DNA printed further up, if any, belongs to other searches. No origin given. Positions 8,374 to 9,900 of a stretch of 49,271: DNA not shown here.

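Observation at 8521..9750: RfbH-like 3-dehydratase without the Fe-S cysteine loop and with no E3 reductase: possible reductase-independent route to CDP-3,6-dideoxyhexoses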

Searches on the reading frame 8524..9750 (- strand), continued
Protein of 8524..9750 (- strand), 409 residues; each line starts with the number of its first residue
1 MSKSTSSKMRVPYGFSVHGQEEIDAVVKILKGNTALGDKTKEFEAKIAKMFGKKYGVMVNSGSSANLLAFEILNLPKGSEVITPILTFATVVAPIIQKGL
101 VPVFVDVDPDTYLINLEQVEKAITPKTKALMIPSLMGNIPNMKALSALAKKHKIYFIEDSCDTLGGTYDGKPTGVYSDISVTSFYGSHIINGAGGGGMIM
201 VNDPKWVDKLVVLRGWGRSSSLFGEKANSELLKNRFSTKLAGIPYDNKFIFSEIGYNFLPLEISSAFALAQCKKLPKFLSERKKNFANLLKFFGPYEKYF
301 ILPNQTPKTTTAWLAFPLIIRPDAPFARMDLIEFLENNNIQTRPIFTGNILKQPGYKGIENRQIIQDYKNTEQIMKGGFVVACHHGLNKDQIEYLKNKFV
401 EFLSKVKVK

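Call 33: search_protein_families(library=ncbifam, proteins=[P0123, P0124, P0129, P0151, P0160, P0142], max_evalue=1e-15)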
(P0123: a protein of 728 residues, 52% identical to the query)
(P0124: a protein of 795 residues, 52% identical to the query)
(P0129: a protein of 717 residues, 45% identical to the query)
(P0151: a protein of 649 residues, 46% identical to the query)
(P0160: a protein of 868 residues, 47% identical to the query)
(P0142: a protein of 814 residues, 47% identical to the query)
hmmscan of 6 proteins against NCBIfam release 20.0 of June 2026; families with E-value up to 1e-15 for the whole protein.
P0123 (728 aa): 11 families
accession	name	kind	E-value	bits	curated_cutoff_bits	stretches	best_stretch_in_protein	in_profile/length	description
NF011936.0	PRK15407.1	equivalog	9.2e-99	331.1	423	1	7-402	33-438/440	lipopolysaccharide biosynthesis protein RfbH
TIGR03588.1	PseC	equivalog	3.2e-49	167.8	423.5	1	11-398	2-378/380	UDP-4-amino-4,6-dideoxy-N-acetyl-beta-L-altrosamine transaminase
TIGR04181.1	NHT_00031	hypoth_equivalog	1.1e-44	152.8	420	1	17-361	7-343/359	LegC family aminotransferase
NF008687.0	PRK11706.1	equivalog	3.5e-35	121.5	375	1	15-339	6-316/375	dTDP-4-amino-4,6-dideoxygalactose transaminase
NF008658.2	PRK11658.1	equivalog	2.5e-31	108.7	631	1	17-340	11-321/379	UDP-4-amino-4-deoxy-L-arabinose aminotransferase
TIGR02379.1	ECA_wecE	subfamily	1.4e-29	103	434.85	1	31-338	23-316/376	dTDP-4-amino-4,6-dideoxy-D-glucose transaminase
TIGR04427.1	PLP_DesI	equivalog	2.1e-27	96.3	650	1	37-372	50-359/390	dTDP-4-dehydro-6-deoxyglucose aminotransferase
TIGR01179.1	galE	equivalog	8e-27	93.9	262.3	0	434-607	1-186/332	UDP-glucose 4-epimerase GalE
TIGR04180.1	EDH_00030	hypoth_equivalog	5.2e-25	88.1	475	1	435-712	1-295/297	NAD-dependent 4,6-dehydratase LegB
TIGR02197.1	heptose_epim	equivalog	1.8e-22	79.9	274.6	1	435-677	1-262/316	ADP-glyceromanno-heptose 6-epimerase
TIGR01181.1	dTDP_gluc_dehyt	equivalog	1.2e-20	73.9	365.1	1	471-719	54-304/321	dTDP-glucose 4,6-dehydratase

P0124 (795 aa): 17 families
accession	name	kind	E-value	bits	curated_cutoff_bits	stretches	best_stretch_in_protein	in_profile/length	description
TIGR01181.1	dTDP_gluc_dehyt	equivalog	2.8e-116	388.1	365.1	1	451-775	1-320/321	dTDP-glucose 4,6-dehydratase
NF011936.0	PRK15407.1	equivalog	1e-99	334.2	423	1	5-406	31-437/440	lipopolysaccharide biosynthesis protein RfbH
NF007490.0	PRK10084.1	subfamily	4e-86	289.2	649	1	451-786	2-353/361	dTDP-glucose 4,6-dehydratase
NF007582.0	PRK10217.1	equivalog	6.6e-80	268.9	698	1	450-778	2-343/355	dTDP-glucose 4,6-dehydratase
TIGR03588.1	PseC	equivalog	3.9e-48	164.3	423.5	1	11-403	2-378/380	UDP-4-amino-4,6-dideoxy-N-acetyl-beta-L-altrosamine transaminase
TIGR04181.1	NHT_00031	hypoth_equivalog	1.2e-46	159.3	420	1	21-221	11-226/359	LegC family aminotransferase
NF008687.0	PRK11706.1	equivalog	9.6e-37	126.6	375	1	11-344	2-316/375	dTDP-4-amino-4,6-dideoxygalactose transaminase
NF008658.2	PRK11658.1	equivalog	9.6e-37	126.5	631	1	9-288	3-264/379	UDP-4-amino-4-deoxy-L-arabinose aminotransferase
TIGR04427.1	PLP_DesI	equivalog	2.1e-34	119.3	650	1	29-221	41-230/390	dTDP-4-dehydro-6-deoxyglucose aminotransferase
TIGR04180.1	EDH_00030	hypoth_equivalog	3.5e-34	118.2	475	1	452-753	1-296/297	NAD-dependent 4,6-dehydratase LegB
TIGR01179.1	galE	equivalog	7.2e-32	110.5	262.3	1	451-769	1-328/332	UDP-glucose 4-epimerase GalE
TIGR02379.1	ECA_wecE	subfamily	1.6e-31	109.4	434.85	1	12-342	3-315/376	dTDP-4-amino-4,6-dideoxy-D-glucose transaminase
TIGR02622.1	CDP_4_6_dhtase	equivalog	5.5e-28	98.1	278.45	1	448-770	3-334/352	CDP-glucose 4,6-dehydratase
NF007956.0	PRK10675.1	subfamily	5.5e-19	68.5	394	1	451-768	2-331/338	UDP-glucose 4-epimerase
TIGR02197.1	heptose_epim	equivalog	2e-17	63.3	274.6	1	452-768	1-315/316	ADP-glyceromanno-heptose 6-epimerase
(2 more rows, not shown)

P0129 (717 aa): 13 families
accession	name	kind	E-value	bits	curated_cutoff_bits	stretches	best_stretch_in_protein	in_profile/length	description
NF011936.0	PRK15407.1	equivalog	5.5e-101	338.4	423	1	314-716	31-438/440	lipopolysaccharide biosynthesis protein RfbH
TIGR03588.1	PseC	equivalog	4e-53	180.7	423.5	1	328-710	3-376/380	UDP-4-amino-4,6-dideoxy-N-acetyl-beta-L-altrosamine transaminase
TIGR04181.1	NHT_00031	hypoth_equivalog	1.9e-43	148.7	420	1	336-676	10-343/359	LegC family aminotransferase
TIGR01181.1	dTDP_gluc_dehyt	equivalog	1.8e-42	145.6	365.1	1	41-300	56-314/321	dTDP-glucose 4,6-dehydratase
NF008658.2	PRK11658.1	equivalog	5e-40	137.3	631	1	330-660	8-326/379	UDP-4-amino-4-deoxy-L-arabinose aminotransferase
NF008687.0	PRK11706.1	equivalog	1.1e-36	126.3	375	1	334-655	9-317/375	dTDP-4-amino-4,6-dideoxygalactose transaminase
TIGR02379.1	ECA_wecE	subfamily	1.1e-27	96.8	434.85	1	355-607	31-270/376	dTDP-4-amino-4,6-dideoxy-D-glucose transaminase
TIGR04427.1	PLP_DesI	equivalog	1.6e-27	96.6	650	1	345-670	41-342/390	dTDP-4-dehydro-6-deoxyglucose aminotransferase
TIGR01214.1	rmlD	equivalog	4.3e-24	85.1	224.05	1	6-251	1-232/285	dTDP-4-dehydrorhamnose reductase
TIGR04180.1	EDH_00030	hypoth_equivalog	7.8e-23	81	475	1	41-282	55-294/297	NAD-dependent 4,6-dehydratase LegB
NF042422.1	oxyalk_red_OleD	equivalog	4.3e-19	69.1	580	1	6-233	2-230/329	2-alkyl-3-oxoalkanoate reductase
TIGR02197.1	heptose_epim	equivalog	1.4e-16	60.6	274.6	0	7-269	1-280/316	ADP-glyceromanno-heptose 6-epimerase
NF007490.0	PRK10084.1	subfamily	1.6e-16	60.2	649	0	80-300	93-337/361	dTDP-glucose 4,6-dehydratase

P0151 (649 aa): 7 families
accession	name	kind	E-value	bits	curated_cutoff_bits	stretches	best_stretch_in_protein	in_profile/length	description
NF011936.0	PRK15407.1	equivalog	7.5e-76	255.6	423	1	278-648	43-436/440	lipopolysaccharide biosynthesis protein RfbH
TIGR03588.1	PseC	equivalog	8.7e-45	153.2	423.5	1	281-647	11-379/380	UDP-4-amino-4,6-dideoxy-N-acetyl-beta-L-altrosamine transaminase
NF008658.2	PRK11658.1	equivalog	1.1e-30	106.5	631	1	278-648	11-377/379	UDP-4-amino-4-deoxy-L-arabinose aminotransferase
TIGR04181.1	NHT_00031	hypoth_equivalog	2.9e-30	105.4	420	1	281-618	10-348/359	LegC family aminotransferase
NF008687.0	PRK11706.1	equivalog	3.1e-26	92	375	1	281-646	11-372/375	dTDP-4-amino-4,6-dideoxygalactose transaminase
TIGR04427.1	PLP_DesI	equivalog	3.2e-24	85.8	650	1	285-644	36-379/390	dTDP-4-dehydro-6-deoxyglucose aminotransferase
TIGR02379.1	ECA_wecE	subfamily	1.4e-19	70.1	434.85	1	282-555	12-277/376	dTDP-4-amino-4,6-dideoxy-D-glucose transaminase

P0160 (868 aa): 9 families
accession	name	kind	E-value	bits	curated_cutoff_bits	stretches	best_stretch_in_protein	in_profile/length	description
NF011936.0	PRK15407.1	equivalog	5.1e-74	249.5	423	1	505-862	43-432/440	lipopolysaccharide biosynthesis protein RfbH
TIGR01214.1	rmlD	equivalog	4.5e-48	163.8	224.05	1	183-466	3-266/285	dTDP-4-dehydrorhamnose reductase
TIGR03588.1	PseC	equivalog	1.1e-40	139.7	423.5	1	504-863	7-377/380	UDP-4-amino-4,6-dideoxy-N-acetyl-beta-L-altrosamine transaminase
TIGR04181.1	NHT_00031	hypoth_equivalog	2.1e-34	119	420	1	508-838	10-350/359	LegC family aminotransferase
NF008658.2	PRK11658.1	equivalog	4.1e-32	111.3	631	1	504-818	10-328/379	UDP-4-amino-4-deoxy-L-arabinose aminotransferase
TIGR01221.1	rmlC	equivalog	5.7e-24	84.9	155.75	1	22-167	19-173/176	dTDP-4-dehydrorhamnose 3,5-epimerase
NF007440.0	PRK09987.1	equivalog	2.7e-23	82.7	308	1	183-422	4-232/299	dTDP-4-dehydrorhamnose reductase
TIGR04427.1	PLP_DesI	equivalog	6.8e-22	78.1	650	1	514-862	38-379/390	dTDP-4-dehydro-6-deoxyglucose aminotransferase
NF008687.0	PRK11706.1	equivalog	1.3e-21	76.9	375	1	508-810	11-316/375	dTDP-4-amino-4,6-dideoxygalactose transaminase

P0142 (814 aa): 7 families
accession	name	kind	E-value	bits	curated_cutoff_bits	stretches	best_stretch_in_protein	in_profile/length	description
NF011936.0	PRK15407.1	equivalog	1.1e-80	271.5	423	1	408-813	11-436/440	lipopolysaccharide biosynthesis protein RfbH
TIGR03588.1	PseC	equivalog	1.6e-40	139.2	423.5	1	438-810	3-377/380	UDP-4-amino-4,6-dideoxy-N-acetyl-beta-L-altrosamine transaminase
TIGR04181.1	NHT_00031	hypoth_equivalog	3.7e-36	124.8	420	1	446-778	10-342/359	LegC family aminotransferase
NF008658.2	PRK11658.1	equivalog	1.7e-31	109.2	631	1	443-812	11-376/379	UDP-4-amino-4-deoxy-L-arabinose aminotransferase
NF008687.0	PRK11706.1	equivalog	1.4e-27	96.5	375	1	444-758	9-317/375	dTDP-4-amino-4,6-dideoxygalactose transaminase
TIGR04427.1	PLP_DesI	equivalog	2.9e-23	82.6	650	1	455-809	41-379/390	dTDP-4-dehydro-6-deoxyglucose aminotransferase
TIGR02379.1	ECA_wecE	subfamily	5.9e-22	77.9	434.85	1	446-757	11-302/376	dTDP-4-amino-4,6-dideoxy-D-glucose transaminase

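Call 34: find_related_loci(query=window:8524-9750:-, collection=genome_contigs, flank=10000)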
Query window:8524-9750:- (409 aa) in genome_contigs; peptide patterns used: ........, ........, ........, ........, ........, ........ (x = any residue, [..] = any of these).
164 stretches matched a pattern; 54 encode a relative of the query (tblastn E <= 1e-3); 52 distinct loci.
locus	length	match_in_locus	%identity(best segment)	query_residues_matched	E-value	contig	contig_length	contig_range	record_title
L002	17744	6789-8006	83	1-406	0e+0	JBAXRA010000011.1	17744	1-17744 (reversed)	MAG: bacterium isolate ELA571 MAG571_11, whole genome shotgun sequence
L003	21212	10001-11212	81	1-404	0e+0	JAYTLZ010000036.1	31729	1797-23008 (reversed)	MAG: Candidatus Paceibacterota bacterium isolate GFS_3417 GFS_3417_35, whole genome shotgun sequence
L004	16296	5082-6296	83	1-405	0e+0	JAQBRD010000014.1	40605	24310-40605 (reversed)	MAG: Candidatus Taylorbacteria bacterium isolate RYN_390 scaffold_4534988, whole genome shotgun sequence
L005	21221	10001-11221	78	1-407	0e+0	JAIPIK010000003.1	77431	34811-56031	MAG: Candidatus Gracilibacteria bacterium isolate Tobar13.5m-G72 Tobar13-5m-C333, whole genome shotgun sequence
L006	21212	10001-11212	81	1-404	0e+0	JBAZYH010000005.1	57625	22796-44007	MAG: Candidatus Paceibacterota bacterium isolate SO_2017_GW1_76 NODE_2889_length_57625_cov_1.983634_OW334_2017, whole ge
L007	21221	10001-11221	80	1-407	0e+0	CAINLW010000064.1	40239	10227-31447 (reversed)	uncultured bacterium isolate MJ-time_bin-8470 genome assembly, contig: bin-8470:64/64, whole genome shotgun sequence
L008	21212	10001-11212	81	1-404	0e+0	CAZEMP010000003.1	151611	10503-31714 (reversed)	MAG TPA_asm: uncultured Candidatus Saccharibacteria bacterium isolate SRP178908_co1_101 genome assembly, contig: NODE_34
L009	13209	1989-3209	78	1-407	0e+0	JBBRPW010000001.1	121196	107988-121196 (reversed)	MAG: Candidatus Paceibacteria bacterium isolate metawrap_la1_104 W_la1_104_k141_1680510L_121196_cov_9.9997, whole genome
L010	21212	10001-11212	77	1-404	0e+0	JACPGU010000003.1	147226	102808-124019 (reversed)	MAG: Candidatus Microgenomates bacterium isolate NC_groundwater_396_Ag_B-0.1um_42_16 GD18-4_B1_scaffold_428635, whole ge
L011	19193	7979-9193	77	1-405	0e+0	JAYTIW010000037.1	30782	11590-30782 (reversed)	MAG: Candidatus Paceibacterota bacterium isolate GFS_2860 GFS_2860_36, whole genome shotgun sequence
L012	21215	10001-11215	76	1-405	0e+0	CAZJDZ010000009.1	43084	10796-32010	MAG TPA_asm: uncultured Candidatus Saccharibacteria bacterium isolate SRP296810_co1_219 genome assembly, contig: NODE_72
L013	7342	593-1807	77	3-407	0e+0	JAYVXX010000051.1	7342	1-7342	MAG: Candidatus Paceibacterota bacterium isolate GL85_DN_metabinner_41_sub GL85_DN_metabinner_41_sub_50, whole genome sh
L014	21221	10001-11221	77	1-407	0e+0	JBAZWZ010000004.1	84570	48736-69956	MAG: Candidatus Paceibacterota bacterium isolate SO_2017_GW1_44 NODE_1746_length_84570_cov_4.247469_OW334_2017, whole ge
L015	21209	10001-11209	77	1-403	0e+0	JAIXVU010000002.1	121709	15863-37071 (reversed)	MAG: bacterium isolate D1_MAG_00076 pond_D1_MAG_00076_000000000012, whole genome shotgun sequence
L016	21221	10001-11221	74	1-407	0e+0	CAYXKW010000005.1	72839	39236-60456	MAG TPA_asm: uncultured Candidatus Saccharibacteria bacterium isolate SRP286056_co3_512 genome assembly, contig: NODE_14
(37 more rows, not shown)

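Call 72: find_related_loci(query=P0145, collection=genome_contigs, flank=10000)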
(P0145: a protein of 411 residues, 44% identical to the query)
Query P0145 (411 aa) in genome_contigs; peptide patterns used: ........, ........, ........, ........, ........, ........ (x = any residue, [..] = any of these).
40 stretches matched a pattern; 4 encode a relative of the query (tblastn E <= 1e-3); 4 distinct loci.
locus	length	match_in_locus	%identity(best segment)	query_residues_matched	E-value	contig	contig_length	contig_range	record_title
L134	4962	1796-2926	64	19-402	2e-169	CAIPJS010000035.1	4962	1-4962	MAG: uncultured Bacteroidetes bacterium isolate Umea2p1_bin-1050 genome assembly, contig: bin-1050:35/95, whole genome s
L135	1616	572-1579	30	52-381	1e-34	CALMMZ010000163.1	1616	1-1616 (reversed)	MAG TPA_asm: uncultured bacterium isolate SRR5676435_bin.113_CONCOCT_v1.1_MAG genome assembly, contig: ERZ724544.45714,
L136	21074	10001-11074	24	28-405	6e-23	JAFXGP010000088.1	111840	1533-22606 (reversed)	MAG: Lachnospiraceae bacterium isolate RGIG6397 Sheep_Rectum-5__c544798, whole genome shotgun sequence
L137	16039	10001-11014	26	43-398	4e-22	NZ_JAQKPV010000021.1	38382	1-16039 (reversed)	Streptomyces sp. ACA25 21, whole genome shotgun sequence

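Call 74: search_solved_structures(query=P0191, max_evalue=1e-30, show_alignments=2)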
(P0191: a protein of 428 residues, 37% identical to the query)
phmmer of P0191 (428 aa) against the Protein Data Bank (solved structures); distinct sequences matched with E-value up to 1e-30: 31.
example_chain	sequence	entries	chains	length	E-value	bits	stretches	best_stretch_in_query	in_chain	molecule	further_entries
3bcx_A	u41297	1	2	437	1.4e-78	268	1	39-422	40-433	CDP-6-deoxy-L-threo-D-glycero-4-hexulose-3-dehydrase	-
3bb8_A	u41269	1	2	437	2.5e-77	263.8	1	39-422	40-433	CDP-4-keto-6-deoxy-D-glucose-3-dehydrase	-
2gms_A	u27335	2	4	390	1e-63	219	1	47-405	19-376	Putative pyridoxamine 5-phosphate-dependent dehydrase, Wbdk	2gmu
3b8x_A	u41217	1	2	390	9.7e-63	215.8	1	47-405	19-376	Pyridoxamine 5-phosphate-dependent dehydrase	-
2r0t_A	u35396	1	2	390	1.8e-62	214.9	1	47-405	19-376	Pyridoxamine 5-phosphate-dependent dehydrase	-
3gr9_A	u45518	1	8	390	4.7e-62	213.5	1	47-405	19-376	ColD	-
9wvy_A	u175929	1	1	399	5.1e-53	183.7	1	32-409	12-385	Putative NDP-4-keto-6-deoxyglucose-3-dehydratase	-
7b0d_A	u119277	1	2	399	1.1e-47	166.2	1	42-244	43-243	Glutamine--scyllo-inositol transaminase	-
3dr7_A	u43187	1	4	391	9.8e-47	163.1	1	30-369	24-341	Putative perosamine synthetase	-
3bn1_A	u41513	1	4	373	1.1e-46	162.8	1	31-369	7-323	Perosamine synthetase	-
3dr4_A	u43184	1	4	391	1.3e-46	162.6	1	30-369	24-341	Putative perosamine synthetase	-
7b0m_AAA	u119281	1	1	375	2.6e-45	158.4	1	45-315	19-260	Sugar aminotransferase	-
7l7x_AAA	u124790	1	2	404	2.1e-41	145.5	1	54-422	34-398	DegT/DnrJ/EryC1/StrS aminotransferase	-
3frk_A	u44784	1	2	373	4.6e-36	127.9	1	55-244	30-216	QdtB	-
2c7t_A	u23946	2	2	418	7.1e-36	127.3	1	56-335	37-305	GLUTAMINE-2-DEOXY-SCYLLO-INOSOSE AMINOTRANSFERASE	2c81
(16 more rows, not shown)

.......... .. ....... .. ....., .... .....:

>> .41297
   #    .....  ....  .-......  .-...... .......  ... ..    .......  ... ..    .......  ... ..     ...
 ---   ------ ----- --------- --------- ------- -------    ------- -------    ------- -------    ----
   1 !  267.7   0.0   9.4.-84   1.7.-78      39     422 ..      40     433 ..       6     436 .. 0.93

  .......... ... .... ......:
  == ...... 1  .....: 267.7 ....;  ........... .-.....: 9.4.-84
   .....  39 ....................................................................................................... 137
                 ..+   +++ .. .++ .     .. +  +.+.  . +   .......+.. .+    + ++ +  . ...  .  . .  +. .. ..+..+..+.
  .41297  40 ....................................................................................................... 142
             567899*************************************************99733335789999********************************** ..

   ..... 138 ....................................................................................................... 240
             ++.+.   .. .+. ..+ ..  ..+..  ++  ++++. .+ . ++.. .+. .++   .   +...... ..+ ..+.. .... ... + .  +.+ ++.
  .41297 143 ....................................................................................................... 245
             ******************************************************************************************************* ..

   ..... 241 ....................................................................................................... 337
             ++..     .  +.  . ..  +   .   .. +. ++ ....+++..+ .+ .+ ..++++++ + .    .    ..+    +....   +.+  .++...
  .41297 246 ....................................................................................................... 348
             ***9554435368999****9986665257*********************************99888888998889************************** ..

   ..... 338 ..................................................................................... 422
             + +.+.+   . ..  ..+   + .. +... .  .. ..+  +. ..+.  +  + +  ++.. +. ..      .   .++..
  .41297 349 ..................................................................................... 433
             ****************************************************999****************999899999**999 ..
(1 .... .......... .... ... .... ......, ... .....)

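Call 76: search_dna_similar(query=window:8524-9750:-, collection=plasmids, mode=protein, max_evalue=1e-40, max_rows=25)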
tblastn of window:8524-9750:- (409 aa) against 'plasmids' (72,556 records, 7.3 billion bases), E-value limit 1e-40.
Records with a match: 77; places in all: 78; records where one place covers at least 80% of the query: 77.
Best place of each record, by identity: <60% 77.
By first word of the organism name: Streptomyces 28; Ensifer 7; Roseibium 6; Sinorhizobium 5; Azospirillum 5; Paracoccus 5; Labrenzia 4; Rhodococcus 2; Salmonella 2; Sulfitobacter 2; and 11 more.
By predicted mobility (MOB-suite, as given by PLSDB): non-mobilizable 68; mobilizable 6; conjugative 3.
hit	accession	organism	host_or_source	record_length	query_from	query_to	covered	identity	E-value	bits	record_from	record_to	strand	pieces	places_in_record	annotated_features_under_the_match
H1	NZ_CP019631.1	Roseibium algicola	Rhodosorus marinus,cell culture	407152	9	405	97%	54.2%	2e-139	447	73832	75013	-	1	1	DegT/DnrJ/EryC1/StrS family aminotransferase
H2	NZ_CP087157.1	Roseibium aggregatum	cell culture,seawater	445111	9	405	97%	54.2%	2e-139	447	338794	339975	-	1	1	DegT/DnrJ/EryC1/StrS family aminotransferase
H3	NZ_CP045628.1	Roseibium aggregatum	-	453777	9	405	97%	54.2%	2e-139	447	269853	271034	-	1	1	DegT/DnrJ/EryC1/StrS family aminotransferase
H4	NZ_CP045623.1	Roseibium aggregatum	-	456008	9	405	97%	54.2%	2e-139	447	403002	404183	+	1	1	DegT/DnrJ/EryC1/StrS family aminotransferase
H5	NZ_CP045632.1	Roseibium aggregatum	-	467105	9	405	97%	54.2%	2e-139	446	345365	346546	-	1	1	DegT/DnrJ/EryC1/StrS family aminotransferase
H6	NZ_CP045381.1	Labrenzia sp. THAF35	pure culture,Surface of a polyethylene ...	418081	9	405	97%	54.2%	2e-139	446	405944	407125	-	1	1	DegT/DnrJ/EryC1/StrS family aminotransferase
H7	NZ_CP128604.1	Roseibium aggregatum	cell culture,marine biofilms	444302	9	405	97%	54.2%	3e-139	446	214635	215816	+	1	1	DegT/DnrJ/EryC1/StrS family aminotransferase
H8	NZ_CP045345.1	Labrenzia sp. THAF187b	pure culture,Surface of a polyethylene ...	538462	9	405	97%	54.2%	3e-139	446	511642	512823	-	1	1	DegT/DnrJ/EryC1/StrS family aminotransferase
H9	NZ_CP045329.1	Labrenzia sp. THAF191b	pure culture,Surface of a polyethylene ...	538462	9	405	97%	54.2%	3e-139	446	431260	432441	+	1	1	DegT/DnrJ/EryC1/StrS family aminotransferase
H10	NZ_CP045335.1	Labrenzia sp. THAF191a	pure culture,Surface of a polyethylene ...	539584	9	405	97%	54.2%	3e-139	446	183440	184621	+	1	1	DegT/DnrJ/EryC1/StrS family aminotransferase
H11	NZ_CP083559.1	Leisingera sp. S132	-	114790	9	402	96%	53.3%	4e-138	442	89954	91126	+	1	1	DegT/DnrJ/EryC1/StrS family aminotransferase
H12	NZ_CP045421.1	Palleronia sp. THAF1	pure culture,Surface of a polyethylene ...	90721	9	405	97%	51.6%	1e-133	430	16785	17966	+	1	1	aminotransferase class I/II-fold pyridoxal phosphate-dependent enzyme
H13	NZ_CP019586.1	Sinorhizobium meliloti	Medicago arborea,tissue sample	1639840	9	409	98%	50.6%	3e-137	440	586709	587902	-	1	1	none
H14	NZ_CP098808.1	Ensifer adhaerens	whole organism,soil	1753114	2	405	99%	50.0%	5e-132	425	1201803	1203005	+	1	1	none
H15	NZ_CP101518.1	Ensifer adhaerens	cell cuture,rhizosphere soil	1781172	2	405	99%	50.0%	5e-132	425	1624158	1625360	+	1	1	none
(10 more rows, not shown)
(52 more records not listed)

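Call 77: get_annotated_region(hit=H13, flank=9000)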
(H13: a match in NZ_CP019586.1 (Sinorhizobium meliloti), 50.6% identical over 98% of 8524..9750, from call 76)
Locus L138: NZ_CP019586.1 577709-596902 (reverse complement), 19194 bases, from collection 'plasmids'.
description: Sinorhizobium meliloti strain CCMM B554 (FSM-MA) plasmid pSymB, complete sequence
organism: Sinorhizobium meliloti (NCBI taxid 382)
taxonomy: Bacteria; Pseudomonadota; Alphaproteobacteria; Hyphomicrobiales; Rhizobiaceae; Sinorhizobium; Sinorhizobium meliloti
host: -; source: Medicago arborea,tissue sample; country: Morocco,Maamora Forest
typing (MOB-suite, as given by PLSDB): mobilizable; relaxase MOBQ
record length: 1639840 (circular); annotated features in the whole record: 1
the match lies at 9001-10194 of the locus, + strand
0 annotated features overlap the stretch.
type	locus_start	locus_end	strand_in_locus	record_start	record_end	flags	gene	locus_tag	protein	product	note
